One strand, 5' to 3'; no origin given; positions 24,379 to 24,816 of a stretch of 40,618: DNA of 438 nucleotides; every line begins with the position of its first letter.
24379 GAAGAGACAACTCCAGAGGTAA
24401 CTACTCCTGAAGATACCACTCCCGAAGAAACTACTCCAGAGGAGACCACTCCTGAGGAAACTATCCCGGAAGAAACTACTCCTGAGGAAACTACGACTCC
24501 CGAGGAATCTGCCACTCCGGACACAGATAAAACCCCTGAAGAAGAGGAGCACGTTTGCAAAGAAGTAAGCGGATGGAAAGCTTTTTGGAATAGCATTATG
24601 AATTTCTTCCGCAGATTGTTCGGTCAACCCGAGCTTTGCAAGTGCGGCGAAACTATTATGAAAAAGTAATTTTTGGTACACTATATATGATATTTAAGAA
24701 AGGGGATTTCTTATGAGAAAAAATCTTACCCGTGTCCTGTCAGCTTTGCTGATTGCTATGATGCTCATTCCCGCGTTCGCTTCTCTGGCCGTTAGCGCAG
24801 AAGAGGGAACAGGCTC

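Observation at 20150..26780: Tandem array of three paralogous secreted proteins: twin unassigned N-terminal modules + SGNH hydrolase + exchangeable C-terminal anchor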

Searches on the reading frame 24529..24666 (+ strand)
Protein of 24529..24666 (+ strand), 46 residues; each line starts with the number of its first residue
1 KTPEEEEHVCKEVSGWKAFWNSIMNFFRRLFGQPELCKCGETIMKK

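Call 21: find_homologous_proteins(query=A3, max_evalue=0.01)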
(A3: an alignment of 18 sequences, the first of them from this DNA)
Query A3 (18 sequences) (46 aa, profile of the alignment): 5 proteins with E <= 0.01 among 51 candidates.
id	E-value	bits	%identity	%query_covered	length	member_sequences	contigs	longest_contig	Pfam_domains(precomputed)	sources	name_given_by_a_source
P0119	6.0e-21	92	63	100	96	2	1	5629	-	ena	-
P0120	4.3e-20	89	77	85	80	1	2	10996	-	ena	-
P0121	2.0e-18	83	68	89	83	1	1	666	-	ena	-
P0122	3.9e-18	83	73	89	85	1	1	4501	-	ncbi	-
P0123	4.5e-13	66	50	87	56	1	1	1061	-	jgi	jgi:hypothetical protein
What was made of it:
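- Tried and rejected: The tail B profile against 5.8e9 proteins returned only 5 short fragments (call 21).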

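Call 25: find_encoding_contigs(protein=P0119, flank=4000, max_places=3)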
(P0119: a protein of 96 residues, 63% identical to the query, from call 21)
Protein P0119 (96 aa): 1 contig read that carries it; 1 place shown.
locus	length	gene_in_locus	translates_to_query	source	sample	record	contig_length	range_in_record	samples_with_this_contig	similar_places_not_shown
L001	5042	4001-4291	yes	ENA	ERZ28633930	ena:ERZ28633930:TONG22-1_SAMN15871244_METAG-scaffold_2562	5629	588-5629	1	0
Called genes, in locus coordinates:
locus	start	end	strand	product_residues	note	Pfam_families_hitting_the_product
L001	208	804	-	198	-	-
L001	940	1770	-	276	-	-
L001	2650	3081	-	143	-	-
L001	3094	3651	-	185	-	-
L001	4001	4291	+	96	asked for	-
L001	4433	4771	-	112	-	-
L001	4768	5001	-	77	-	-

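Call 62: find_related_loci(query=A3, collection=metagenome_contigs, flank=6000)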
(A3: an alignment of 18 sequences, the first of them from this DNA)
Query A3 (46 aa) in metagenome_contigs; peptide patterns used: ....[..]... (x = any residue, [..] = any of these).
600 stretches matched a pattern (row limit reached: there are more); 17 encode a relative of the query (tblastn E <= 1e-3); 17 distinct loci.
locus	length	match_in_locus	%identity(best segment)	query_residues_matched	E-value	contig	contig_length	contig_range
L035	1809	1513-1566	67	17-34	2e-6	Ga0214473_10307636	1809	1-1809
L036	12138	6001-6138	37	3-44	3e-6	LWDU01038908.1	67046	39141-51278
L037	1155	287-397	49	2-32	3e-6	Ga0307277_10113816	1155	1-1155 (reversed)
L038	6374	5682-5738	63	16-34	3e-6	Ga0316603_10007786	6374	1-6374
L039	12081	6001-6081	52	6-32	3e-6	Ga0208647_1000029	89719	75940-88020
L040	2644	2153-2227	52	12-36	4e-6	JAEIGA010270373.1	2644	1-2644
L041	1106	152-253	41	2-35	6e-6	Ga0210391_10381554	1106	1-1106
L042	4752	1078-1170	41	3-34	7e-6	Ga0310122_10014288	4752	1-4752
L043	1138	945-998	67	15-32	5e-6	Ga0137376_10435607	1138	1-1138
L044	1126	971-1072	41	2-35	6e-6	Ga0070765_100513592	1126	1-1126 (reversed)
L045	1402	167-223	63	16-34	6e-6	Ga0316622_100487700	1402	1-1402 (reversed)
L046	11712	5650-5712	52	12-32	9e-6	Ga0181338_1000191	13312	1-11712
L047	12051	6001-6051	65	16-32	1e-5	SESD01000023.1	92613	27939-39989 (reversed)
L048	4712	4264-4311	69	20-35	1e-5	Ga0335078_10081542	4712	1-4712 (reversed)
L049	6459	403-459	63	15-33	1e-5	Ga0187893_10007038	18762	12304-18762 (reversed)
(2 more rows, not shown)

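Call 65: search_protein_families(library=pfam, proteins=[L001:25-3700:+], max_evalue=0.001)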
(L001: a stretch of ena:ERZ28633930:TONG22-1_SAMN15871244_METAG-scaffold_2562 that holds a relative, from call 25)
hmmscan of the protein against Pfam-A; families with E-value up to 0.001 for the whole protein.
L001:25-3700:+ (1225 aa): 1 family
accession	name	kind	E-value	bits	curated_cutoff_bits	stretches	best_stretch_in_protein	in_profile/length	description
PF00082.27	Peptidase_S8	-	5.8e-55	187.1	21.8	1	73-342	2-273/288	Subtilase family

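Call 86: find_encoding_contigs(protein=P0122, flank=4500, max_places=2)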
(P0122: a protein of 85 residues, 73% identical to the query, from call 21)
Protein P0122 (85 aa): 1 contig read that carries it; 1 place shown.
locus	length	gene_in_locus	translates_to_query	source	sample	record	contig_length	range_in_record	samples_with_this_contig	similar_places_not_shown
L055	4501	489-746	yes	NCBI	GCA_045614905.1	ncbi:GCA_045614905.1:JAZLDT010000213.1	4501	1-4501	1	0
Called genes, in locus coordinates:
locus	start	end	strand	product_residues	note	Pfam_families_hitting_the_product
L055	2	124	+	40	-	?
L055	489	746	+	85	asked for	-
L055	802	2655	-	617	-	-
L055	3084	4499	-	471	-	?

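Call 87: find_encoding_contigs(protein=P0120, flank=6000, max_places=2)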
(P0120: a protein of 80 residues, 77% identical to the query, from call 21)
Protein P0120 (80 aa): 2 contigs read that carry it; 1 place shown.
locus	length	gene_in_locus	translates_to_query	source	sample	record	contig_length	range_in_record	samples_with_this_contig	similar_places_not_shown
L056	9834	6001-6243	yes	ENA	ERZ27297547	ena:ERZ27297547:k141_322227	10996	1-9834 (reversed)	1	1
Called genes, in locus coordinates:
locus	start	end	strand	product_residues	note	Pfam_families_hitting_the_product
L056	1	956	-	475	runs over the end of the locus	-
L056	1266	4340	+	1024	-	PF04231:Endonuclease_1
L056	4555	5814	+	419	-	-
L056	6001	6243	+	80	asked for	-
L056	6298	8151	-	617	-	-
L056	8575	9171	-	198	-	PF02661:Fic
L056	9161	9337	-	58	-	-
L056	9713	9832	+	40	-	?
